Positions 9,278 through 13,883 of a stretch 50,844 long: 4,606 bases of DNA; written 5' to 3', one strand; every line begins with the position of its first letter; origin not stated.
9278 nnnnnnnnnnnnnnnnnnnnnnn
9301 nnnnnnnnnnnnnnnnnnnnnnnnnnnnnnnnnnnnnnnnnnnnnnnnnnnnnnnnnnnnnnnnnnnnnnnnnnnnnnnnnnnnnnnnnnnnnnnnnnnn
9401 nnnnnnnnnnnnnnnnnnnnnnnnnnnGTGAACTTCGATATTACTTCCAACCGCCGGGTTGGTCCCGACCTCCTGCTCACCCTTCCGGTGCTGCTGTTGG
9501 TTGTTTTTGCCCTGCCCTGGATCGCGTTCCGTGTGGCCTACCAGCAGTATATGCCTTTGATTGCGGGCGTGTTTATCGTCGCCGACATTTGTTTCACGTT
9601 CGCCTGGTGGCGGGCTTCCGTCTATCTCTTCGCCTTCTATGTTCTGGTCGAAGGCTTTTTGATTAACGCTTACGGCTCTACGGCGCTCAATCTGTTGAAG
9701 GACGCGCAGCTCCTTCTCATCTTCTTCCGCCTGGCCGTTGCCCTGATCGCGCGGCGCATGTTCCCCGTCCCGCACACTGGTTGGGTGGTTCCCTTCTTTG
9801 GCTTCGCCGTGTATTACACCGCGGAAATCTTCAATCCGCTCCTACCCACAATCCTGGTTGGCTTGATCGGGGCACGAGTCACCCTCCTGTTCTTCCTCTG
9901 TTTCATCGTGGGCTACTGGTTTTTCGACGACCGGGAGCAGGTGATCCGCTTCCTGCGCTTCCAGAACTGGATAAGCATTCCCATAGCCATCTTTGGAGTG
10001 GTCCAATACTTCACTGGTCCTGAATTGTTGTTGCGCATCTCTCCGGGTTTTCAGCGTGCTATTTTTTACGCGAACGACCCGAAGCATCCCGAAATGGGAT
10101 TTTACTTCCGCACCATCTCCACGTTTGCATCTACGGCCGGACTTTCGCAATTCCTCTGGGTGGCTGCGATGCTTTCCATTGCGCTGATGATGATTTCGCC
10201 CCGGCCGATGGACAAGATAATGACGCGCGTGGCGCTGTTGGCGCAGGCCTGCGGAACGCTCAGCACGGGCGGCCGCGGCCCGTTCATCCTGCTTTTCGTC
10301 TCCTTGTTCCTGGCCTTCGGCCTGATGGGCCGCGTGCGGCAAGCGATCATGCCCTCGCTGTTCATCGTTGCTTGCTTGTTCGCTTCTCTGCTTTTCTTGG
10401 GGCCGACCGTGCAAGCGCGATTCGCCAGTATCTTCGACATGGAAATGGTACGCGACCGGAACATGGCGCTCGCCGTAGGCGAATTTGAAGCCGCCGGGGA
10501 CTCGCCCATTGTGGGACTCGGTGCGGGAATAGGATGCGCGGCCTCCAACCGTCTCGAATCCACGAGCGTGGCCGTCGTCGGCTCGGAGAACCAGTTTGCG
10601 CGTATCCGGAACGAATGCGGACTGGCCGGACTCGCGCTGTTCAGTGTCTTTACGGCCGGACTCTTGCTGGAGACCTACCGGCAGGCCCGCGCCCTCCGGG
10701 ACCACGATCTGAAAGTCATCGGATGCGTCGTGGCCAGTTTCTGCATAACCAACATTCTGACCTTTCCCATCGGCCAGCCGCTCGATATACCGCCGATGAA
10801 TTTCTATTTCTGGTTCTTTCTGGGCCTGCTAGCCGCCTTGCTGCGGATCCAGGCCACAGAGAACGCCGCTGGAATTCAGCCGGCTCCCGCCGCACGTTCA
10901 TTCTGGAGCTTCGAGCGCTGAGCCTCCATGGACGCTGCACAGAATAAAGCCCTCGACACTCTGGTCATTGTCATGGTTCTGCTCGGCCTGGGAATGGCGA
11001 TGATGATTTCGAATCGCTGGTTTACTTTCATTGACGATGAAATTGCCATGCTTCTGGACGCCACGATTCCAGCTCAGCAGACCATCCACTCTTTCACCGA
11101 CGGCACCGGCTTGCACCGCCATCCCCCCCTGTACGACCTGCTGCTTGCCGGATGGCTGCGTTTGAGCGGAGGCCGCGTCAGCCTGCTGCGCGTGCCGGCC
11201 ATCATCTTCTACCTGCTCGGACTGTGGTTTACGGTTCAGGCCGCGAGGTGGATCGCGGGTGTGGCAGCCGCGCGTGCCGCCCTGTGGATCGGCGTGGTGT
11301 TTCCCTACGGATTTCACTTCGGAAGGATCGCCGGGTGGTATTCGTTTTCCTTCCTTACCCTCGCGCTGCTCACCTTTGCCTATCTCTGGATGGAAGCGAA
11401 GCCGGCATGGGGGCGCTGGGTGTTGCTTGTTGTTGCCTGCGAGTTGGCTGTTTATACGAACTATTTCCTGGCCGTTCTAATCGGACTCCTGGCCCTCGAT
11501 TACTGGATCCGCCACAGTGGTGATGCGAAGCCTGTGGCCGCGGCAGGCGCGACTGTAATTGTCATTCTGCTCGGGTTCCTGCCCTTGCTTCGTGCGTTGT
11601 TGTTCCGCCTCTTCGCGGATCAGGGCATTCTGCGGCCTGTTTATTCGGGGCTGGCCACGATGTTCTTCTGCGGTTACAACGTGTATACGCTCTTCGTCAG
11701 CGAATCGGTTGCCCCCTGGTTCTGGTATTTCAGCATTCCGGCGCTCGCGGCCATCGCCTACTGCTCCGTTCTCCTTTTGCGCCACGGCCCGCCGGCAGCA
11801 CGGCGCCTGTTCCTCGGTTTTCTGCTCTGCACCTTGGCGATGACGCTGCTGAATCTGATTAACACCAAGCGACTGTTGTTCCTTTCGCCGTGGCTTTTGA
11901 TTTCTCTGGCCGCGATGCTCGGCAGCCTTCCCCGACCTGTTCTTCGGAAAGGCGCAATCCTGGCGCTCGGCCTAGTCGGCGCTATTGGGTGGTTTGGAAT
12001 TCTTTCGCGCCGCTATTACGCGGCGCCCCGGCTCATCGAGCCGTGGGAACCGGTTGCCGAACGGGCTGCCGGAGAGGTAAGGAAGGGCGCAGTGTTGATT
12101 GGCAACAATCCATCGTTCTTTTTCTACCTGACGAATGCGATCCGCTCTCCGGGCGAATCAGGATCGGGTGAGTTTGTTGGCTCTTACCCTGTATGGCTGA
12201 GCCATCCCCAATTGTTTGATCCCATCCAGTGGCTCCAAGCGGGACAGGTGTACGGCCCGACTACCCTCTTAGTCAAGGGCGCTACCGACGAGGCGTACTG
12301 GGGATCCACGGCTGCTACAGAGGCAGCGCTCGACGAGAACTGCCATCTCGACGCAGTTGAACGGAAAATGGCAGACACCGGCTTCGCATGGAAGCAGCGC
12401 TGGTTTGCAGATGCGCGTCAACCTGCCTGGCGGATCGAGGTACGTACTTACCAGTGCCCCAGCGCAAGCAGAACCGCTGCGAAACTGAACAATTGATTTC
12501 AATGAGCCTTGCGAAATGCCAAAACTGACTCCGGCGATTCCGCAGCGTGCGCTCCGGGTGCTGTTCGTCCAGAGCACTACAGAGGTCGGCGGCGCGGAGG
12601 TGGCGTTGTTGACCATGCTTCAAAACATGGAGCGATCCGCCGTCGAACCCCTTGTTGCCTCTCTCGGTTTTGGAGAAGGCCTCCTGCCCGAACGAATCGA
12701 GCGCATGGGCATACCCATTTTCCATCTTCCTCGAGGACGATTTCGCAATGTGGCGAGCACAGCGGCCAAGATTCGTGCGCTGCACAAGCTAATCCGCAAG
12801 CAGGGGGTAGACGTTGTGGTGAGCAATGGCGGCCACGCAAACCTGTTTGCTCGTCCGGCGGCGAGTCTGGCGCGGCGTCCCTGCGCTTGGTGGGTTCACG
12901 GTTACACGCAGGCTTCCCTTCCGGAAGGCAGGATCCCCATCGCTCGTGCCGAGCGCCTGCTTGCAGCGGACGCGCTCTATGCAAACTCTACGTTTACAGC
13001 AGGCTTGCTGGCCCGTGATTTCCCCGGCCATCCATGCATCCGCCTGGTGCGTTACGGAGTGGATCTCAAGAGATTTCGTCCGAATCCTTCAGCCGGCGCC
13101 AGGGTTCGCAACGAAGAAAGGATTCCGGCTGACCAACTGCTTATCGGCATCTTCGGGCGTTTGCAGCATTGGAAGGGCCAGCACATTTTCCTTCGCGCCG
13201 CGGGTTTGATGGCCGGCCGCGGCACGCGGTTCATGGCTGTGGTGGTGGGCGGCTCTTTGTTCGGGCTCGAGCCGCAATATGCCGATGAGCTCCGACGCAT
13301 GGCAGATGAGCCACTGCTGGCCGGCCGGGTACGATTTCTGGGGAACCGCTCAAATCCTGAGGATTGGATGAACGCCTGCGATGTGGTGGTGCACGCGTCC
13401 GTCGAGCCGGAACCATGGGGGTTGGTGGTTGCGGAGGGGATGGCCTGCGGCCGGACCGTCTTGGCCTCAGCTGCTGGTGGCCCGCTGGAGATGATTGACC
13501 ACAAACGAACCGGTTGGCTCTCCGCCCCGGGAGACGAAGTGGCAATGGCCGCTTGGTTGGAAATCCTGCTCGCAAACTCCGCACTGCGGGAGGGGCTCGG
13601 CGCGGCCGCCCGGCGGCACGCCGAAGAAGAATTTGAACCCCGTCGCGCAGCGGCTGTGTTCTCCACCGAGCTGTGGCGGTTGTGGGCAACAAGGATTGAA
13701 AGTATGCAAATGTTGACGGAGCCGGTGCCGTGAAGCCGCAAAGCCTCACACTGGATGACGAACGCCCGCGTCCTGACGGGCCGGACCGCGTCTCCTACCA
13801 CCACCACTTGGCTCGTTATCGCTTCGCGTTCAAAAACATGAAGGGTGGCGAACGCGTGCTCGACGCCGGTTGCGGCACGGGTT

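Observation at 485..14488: Unusual concentration of GT-C membrane glycosyltransferases with one GtrB/ArnC-like lipid-sugar synthase and three SAM-methyltransferases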

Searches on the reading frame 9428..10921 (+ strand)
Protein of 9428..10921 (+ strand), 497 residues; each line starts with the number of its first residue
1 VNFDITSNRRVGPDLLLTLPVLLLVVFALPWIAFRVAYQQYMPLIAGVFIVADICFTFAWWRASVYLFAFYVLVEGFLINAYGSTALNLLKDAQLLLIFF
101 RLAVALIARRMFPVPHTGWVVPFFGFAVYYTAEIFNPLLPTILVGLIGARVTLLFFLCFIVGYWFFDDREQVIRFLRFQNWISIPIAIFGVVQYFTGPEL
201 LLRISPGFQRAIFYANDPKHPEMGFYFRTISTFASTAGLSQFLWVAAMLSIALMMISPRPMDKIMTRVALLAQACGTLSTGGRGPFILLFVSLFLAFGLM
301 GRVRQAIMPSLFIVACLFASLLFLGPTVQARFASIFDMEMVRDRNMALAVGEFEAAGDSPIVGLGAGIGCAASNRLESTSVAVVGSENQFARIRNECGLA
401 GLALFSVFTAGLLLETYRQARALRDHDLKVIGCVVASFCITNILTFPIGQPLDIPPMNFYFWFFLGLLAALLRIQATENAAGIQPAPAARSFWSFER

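Call 4: search_protein_families(library=pfam, proteins=[window:9428-10921:+], max_evalue=0.01)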
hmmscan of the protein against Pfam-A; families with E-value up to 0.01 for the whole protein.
window:9428-10921:+ (497 aa): 0 families

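Call 6: search_protein_families(library=ncbifam, proteins=[window:9428-10921:+], max_evalue=0.01)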
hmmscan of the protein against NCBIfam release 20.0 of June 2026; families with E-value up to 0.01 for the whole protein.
window:9428-10921:+ (497 aa): 2 families
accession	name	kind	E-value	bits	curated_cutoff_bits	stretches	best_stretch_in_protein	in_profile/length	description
NF038300.1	EPS_HpsL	equivalog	3.6e-16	58.8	640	1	228-479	281-531/534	hormogonium polysaccharide biosynthesis protein HpsL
TIGR04370.1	glyco_rpt_poly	subfamily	6.2e-06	25.5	40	1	221-324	123-230/396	oligosaccharide repeat unit polymerase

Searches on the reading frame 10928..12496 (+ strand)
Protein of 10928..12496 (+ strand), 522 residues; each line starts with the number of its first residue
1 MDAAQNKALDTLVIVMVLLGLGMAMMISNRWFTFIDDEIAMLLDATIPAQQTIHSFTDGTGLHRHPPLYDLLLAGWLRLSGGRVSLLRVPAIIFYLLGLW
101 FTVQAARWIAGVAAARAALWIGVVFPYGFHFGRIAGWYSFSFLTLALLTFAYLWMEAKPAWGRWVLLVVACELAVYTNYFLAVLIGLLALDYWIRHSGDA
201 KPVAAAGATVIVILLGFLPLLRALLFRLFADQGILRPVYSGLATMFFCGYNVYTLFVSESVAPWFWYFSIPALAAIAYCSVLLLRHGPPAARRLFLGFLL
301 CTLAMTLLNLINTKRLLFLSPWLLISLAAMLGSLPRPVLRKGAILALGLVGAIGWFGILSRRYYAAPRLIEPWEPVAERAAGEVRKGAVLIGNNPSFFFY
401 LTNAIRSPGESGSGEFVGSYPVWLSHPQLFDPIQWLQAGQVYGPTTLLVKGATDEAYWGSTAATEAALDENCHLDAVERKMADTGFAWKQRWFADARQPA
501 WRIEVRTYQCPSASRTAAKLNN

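Call 4: search_protein_families(library=pfam, proteins=[window:10928-12496:+], max_evalue=0.01)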
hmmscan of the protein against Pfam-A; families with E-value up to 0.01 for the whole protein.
window:10928-12496:+ (522 aa): 1 family
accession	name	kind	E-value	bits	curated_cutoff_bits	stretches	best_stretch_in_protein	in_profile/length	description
PF13231.12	PMT_2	-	4.4e-05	24.2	26.1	1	65-215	2-152/160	Dolichyl-phosphate-mannose-protein mannosyltransferase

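Call 6: search_protein_families(library=ncbifam, proteins=[window:10928-12496:+], max_evalue=0.01)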
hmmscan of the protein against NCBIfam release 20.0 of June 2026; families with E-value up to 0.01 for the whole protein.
window:10928-12496:+ (522 aa): 0 families

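Call 14: search_solved_structures(query=window:10928-12496:+, max_evalue=10)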
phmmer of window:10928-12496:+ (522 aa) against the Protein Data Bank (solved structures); distinct sequences matched with E-value up to 10: 0.

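Call 32: find_homologous_proteins(query=window:10928-12496:+, max_evalue=0.00001)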
Query window:10928-12496:+ (522 aa): 379 proteins with E <= 0.00001 among 8000 candidates; the best 120 are listed.
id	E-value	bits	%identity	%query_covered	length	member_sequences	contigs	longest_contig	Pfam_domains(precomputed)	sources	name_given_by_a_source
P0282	0.0e+0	1179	100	100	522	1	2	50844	-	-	-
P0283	0.0e+0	1030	86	100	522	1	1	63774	-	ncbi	-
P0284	1.5e-282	956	80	100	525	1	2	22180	-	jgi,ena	-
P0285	2.3e-250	850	71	100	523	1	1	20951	-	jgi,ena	-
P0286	1.2e-248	845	69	100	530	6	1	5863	-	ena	-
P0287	5.2e-246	836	70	100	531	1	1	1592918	PF13231.13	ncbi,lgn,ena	-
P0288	2.9e-243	827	69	100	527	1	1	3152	PF13231.13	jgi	jgi:Dolichyl-phosphate-mannose-protein mannosyltransferase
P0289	1.6e-241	821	67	100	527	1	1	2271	PF13231.13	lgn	-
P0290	5.6e-241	819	68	100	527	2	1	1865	PF13231.13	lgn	-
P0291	1.2e-239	815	67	100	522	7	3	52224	PF13231.13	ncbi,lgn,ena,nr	ncbi:MAG TPA: glycosyltransferase family 39 protein [Terriglobales bacterium]|nr:glycosyltransferase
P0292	2.1e-239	814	69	100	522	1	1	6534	PF13231.13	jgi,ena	-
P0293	1.1e-238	812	68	100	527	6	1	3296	PF13231.13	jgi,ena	-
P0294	2.1e-238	811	70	98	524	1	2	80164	-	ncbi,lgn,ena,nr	ncbi:MAG TPA: hypothetical protein VLW54_10110 [Candidatus Acidoferrales bacterium]|nr:hypothetical 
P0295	1.1e-235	802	67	100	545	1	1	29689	PF13231.13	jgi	-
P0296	1.6e-231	788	67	100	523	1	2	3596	PF13231.13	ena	-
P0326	7.9e-118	413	41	98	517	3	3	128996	PF13231.13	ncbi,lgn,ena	-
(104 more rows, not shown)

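Call 67: find_encoding_contigs(protein=P0291, flank=10000, max_places=1)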
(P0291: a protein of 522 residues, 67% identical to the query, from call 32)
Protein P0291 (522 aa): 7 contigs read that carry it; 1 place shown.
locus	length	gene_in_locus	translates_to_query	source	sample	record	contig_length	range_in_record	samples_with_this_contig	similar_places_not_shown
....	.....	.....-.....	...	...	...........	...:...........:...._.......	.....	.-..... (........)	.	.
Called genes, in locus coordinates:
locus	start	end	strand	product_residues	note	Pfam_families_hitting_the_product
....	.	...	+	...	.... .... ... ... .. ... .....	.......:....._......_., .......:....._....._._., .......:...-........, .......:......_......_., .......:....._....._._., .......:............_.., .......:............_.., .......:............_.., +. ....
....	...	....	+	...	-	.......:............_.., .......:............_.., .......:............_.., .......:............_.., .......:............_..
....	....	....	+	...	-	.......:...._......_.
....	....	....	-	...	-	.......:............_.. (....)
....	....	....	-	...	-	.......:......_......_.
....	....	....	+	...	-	-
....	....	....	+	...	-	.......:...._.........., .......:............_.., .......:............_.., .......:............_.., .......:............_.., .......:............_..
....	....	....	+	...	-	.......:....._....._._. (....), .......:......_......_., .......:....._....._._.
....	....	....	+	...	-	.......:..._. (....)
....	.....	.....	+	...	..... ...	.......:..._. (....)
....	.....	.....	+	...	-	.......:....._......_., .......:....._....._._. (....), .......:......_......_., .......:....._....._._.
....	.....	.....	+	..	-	?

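Call 68: find_encoding_contigs(protein=P0326, flank=10000, max_places=1)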
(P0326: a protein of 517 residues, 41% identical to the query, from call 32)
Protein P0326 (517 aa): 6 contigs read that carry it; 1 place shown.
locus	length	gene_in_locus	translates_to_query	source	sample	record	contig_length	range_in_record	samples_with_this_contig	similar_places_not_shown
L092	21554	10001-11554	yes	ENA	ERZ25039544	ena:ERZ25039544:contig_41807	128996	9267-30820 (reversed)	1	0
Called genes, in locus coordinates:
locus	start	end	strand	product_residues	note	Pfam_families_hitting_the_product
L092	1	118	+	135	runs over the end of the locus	-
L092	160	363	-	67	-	-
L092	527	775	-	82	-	-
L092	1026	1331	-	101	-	-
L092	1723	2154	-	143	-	PF02475:TRM5-TYW2_MTfase (weak), PF05175:MTS (weak), PF06325:PrmA, PF12847:Methyltransf_18 (weak), PF13847:Methyltransf_31 (weak), PF13649:Methyltransf_25 (weak)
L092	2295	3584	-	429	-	PF14907:NTP_transf_5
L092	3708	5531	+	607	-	PF00005:ABC_tran, PF13304:AAA_21 (faint)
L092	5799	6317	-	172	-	PF13358:DDE_3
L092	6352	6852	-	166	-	PF13384:HTH_23 (faint), PF13592:HTH_33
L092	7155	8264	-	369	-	-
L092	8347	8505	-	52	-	-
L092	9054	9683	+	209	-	PF08123:DOT1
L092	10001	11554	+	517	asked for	PF13231:PMT_2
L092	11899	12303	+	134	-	PF13936:HTH_38 (faint), PF13384:HTH_23 (weak)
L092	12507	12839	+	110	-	PF13358:DDE_3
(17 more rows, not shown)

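Call 84: search_protein_families(library=pfam, alignment_id=A4, max_evalue=0.001)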
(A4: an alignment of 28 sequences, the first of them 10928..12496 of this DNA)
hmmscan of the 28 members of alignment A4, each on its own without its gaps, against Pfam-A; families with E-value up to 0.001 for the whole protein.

A. member 1, window:10928-12496:+ (522 aa): 1 family
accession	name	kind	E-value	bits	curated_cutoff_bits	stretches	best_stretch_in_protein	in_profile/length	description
PF13231.12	PMT_2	-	4.4e-05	24.2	26.1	1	65-215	2-152/160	Dolichyl-phosphate-mannose-protein mannosyltransferase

B. families by the number of members that match (of 28 scanned): 1 family
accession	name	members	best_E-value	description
PF13231.12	PMT_2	26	3.8e-11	Dolichyl-phosphate-mannose-protein mannosyltransferase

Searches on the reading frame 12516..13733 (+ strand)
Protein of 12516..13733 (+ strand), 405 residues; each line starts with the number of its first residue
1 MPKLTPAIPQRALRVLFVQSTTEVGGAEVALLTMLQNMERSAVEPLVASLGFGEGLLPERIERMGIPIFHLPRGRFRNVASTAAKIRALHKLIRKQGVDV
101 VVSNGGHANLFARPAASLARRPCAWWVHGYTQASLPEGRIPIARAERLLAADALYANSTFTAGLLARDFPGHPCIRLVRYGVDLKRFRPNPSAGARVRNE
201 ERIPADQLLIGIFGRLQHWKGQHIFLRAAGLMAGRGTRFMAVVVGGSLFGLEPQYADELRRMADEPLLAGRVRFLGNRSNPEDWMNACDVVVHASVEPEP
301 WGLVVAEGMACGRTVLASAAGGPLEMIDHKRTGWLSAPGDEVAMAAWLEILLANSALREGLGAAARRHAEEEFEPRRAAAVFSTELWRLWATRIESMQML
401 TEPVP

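Call 5: search_protein_families(library=pfam, proteins=[window:12516-13733:+], max_evalue=0.01)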
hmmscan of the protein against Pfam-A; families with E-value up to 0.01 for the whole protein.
window:12516-13733:+ (405 aa): 6 families
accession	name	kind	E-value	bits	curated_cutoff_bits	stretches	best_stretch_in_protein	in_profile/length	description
PF00534.26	Glycos_transf_1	-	5.2e-29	101.4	26.4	1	198-367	6-171/172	Glycosyl transferases group 1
PF13692.12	Glyco_trans_1_4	-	1.8e-24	87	27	1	209-354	3-142/142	Glycosyl transferases group 1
PF13439.12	Glyco_transf_4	-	4e-14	53.4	28.5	1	24-186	1-170/170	Glycosyltransferase Family 4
PF13579.12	Glyco_trans_4_4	-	4.4e-09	37.3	29.7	1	25-180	1-157/158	Glycosyl transferase 4-like domain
PF20706.3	GT4-conflict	-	7.9e-07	28.8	26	1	186-331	176-324/385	Family 4 Glycosyltransferase in conflict systems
PF13524.12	Glyco_trans_1_2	-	0.0037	17.6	25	1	284-379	43-139/144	Glycosyl transferase-like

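Call 6: search_protein_families(library=ncbifam, proteins=[window:12516-13733:+], max_evalue=0.01)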
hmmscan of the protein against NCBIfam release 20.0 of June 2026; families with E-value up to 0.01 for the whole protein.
window:12516-13733:+ (405 aa): 25 families
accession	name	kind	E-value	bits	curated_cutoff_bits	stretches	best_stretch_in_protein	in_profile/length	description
TIGR03088.1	stp2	hypoth_equivalog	3.3e-25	88.9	409.05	1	176-380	163-364/374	TIGR03088 family PEP-CTERM/XrtA system glycosyltransferase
NF041876.1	EPS_EpsE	equivalog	4.7e-25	88.6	400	1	88-381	104-388/389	exopolysaccharide biosynthesis GT4 family glycosyltransferase EpsE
TIGR03449.1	mycothiol_MshA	equivalog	4.7e-25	88.3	462.5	1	150-371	164-386/406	D-inositol-3-phosphate glycosyltransferase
TIGR04063.1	stp3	hypoth_equivalog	3.5e-17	62.4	442.05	1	163-381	171-387/397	TIGR04063 family PEP-CTERM/XrtA system glycosyltransferase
TIGR03999.1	thiol_BshA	equivalog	1e-16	60.9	273.7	1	258-378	243-362/375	N-acetyl-alpha-D-glucosaminyl L-malate synthase BshA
NF053787.1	GlcN_PG_synth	equivalog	1e-16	60.8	480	1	175-374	166-344/361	N-acetylglucosaminyl phosphatidylglycerol synthase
TIGR02149.1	glgA_Coryne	subfamily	9.5e-16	57.9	302.4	1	150-374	144-375/391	glycogen synthase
NF050063.1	ProtGlycPglJ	equivalog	1.7e-11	43.9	500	1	198-374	185-351/363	N-acetylgalactosamine-N,N'-diacetylbacillosaminyl-diphospho-undecaprenol 4-alpha-N-acetylgalactosaminyltransferase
TIGR04047.1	MSMEG_0565_glyc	hypoth_equivalog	3.8e-10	39.4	259.85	1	150-357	138-344/373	MSMEG_0565 family glycosyltransferase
NF038295.1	EPS_HpsP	equivalog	8.4e-10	38.2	550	1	181-374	184-372/388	hormogonium polysaccharide biosynthesis glycosyltransferase HpsP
NF038229.1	Glyco4_Geo_Pelo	equivalog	8.7e-10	38.1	400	1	175-382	135-329/338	GPMC system family 4 glycosyltransferase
NF050056.1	ProtGlycPglH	equivalog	3.5e-08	32.9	600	1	209-370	181-335/354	GalNAc-alpha-(1->4)-GalNAc-alpha-(1->3)-diNAcBac-PP-undecaprenol alpha-1,4-N-acetyl-D-galactosaminyltransferase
NF012028.0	PRK15484.1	subfamily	4.2e-08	32.7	618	1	175-355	163-345/380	lipopolysaccharide N-acetylglucosaminyltransferase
NF038011.1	PelF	equivalog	1.7e-07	30.7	100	1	180-329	287-424/489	GT4 family glycosyltransferase PelF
NF047684.1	TeichurnBiosyTuaC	equivalog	1.8e-06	27.1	550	1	179-381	191-381/391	teichuronic acid biosynthesis protein TuaC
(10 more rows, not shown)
